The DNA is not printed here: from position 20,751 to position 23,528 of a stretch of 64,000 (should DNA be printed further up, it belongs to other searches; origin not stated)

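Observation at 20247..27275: The giant protein is an ancient internal tandem duplication: two roughly 1,000-aa ectodomains flanking a six-helix membrane core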

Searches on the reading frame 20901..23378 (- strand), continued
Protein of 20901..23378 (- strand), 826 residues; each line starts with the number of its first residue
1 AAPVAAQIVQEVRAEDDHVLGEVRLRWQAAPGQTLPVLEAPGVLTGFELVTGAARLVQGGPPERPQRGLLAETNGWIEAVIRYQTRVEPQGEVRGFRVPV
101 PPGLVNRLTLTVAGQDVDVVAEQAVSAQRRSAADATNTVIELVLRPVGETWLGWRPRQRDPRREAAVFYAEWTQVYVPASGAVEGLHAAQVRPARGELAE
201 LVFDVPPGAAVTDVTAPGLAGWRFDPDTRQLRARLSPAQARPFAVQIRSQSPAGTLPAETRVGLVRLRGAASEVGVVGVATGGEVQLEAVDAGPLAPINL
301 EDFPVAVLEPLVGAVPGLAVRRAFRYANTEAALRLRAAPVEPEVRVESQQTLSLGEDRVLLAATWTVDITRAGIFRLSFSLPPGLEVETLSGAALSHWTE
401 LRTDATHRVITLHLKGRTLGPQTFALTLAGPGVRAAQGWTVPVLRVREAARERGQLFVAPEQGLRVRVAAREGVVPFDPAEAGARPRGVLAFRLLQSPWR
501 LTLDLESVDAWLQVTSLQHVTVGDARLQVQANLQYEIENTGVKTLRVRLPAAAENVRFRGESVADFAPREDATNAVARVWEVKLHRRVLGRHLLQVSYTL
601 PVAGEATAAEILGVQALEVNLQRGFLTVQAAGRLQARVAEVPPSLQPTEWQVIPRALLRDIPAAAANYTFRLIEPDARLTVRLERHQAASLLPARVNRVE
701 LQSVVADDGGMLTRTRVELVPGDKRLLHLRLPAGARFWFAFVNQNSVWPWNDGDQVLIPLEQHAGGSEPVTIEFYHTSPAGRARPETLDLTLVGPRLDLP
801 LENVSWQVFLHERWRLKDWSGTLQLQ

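Call 90: find_homologous_proteins(query=L085:16346-20317:+, max_evalue=0.00001)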
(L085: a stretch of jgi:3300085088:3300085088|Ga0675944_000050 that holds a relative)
Query L085:16346-20317:+ (1323 aa): 31 proteins with E <= 0.00001 among 8000 candidates.
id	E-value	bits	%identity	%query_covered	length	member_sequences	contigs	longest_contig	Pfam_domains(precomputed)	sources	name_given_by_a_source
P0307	0.0e+0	2701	92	100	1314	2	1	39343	-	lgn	-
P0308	0.0e+0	2566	90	95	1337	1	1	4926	-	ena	-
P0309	0.0e+0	2493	87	100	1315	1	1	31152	-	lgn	-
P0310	0.0e+0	1721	65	89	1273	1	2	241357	-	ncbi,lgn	ncbi:MAG: hypothetical protein AB7N76_08135 [Planctomycetota bacterium]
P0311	0.0e+0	1710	64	94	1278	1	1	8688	-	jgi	jgi:hypothetical protein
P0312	0.0e+0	1591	64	86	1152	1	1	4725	-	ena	-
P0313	0.0e+0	1259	53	85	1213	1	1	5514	-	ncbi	-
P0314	0.0e+0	1250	52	91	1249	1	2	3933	-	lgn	-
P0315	0.0e+0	1247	52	86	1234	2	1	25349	-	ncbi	-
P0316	0.0e+0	1235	51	89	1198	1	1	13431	-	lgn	-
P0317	0.0e+0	1230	52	89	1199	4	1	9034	-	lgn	-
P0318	0.0e+0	1211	52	88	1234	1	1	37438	-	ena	-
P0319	0.0e+0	1209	52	85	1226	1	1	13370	-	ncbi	-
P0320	0.0e+0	1205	51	85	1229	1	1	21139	-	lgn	-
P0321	0.0e+0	1197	51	86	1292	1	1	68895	-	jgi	jgi:hypothetical protein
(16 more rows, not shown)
